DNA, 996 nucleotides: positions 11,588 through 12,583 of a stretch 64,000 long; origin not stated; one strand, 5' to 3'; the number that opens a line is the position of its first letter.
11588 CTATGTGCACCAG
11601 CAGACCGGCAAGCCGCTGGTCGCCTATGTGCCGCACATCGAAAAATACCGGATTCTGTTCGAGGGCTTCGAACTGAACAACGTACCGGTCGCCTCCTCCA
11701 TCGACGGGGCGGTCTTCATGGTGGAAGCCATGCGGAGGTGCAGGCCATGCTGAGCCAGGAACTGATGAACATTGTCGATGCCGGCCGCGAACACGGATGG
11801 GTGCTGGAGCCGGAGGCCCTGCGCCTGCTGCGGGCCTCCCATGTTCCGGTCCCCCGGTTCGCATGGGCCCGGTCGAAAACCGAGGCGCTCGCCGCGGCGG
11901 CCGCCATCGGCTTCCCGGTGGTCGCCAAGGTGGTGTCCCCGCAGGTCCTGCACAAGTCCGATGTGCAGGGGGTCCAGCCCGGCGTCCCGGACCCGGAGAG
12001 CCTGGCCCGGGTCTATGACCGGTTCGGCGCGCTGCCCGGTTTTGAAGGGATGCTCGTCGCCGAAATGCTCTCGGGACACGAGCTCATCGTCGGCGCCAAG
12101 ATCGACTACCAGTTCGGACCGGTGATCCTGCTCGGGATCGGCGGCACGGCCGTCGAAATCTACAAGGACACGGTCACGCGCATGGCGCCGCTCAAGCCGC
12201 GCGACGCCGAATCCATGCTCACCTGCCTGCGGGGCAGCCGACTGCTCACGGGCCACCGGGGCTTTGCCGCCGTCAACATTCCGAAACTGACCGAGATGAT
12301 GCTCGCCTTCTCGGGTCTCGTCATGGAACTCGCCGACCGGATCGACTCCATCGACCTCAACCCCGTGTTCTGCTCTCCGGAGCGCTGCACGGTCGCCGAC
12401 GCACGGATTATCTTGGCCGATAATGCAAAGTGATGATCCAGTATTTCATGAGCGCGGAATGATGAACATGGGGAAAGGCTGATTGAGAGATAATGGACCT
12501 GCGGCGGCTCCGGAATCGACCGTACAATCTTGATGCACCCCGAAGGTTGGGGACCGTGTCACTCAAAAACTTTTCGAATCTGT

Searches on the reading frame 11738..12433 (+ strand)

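Call 11: search_protein_families(library=pfam, proteins=[window:11738-12433:+], max_evalue=0.001)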
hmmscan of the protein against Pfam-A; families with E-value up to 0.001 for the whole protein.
window:11738-12433:+ (231 aa): 1 family
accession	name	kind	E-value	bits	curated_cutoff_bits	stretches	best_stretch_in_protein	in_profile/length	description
PF13549.11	ATP-grasp_5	-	3e-57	193.9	27.6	1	18-226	6-221/221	ATP-grasp domain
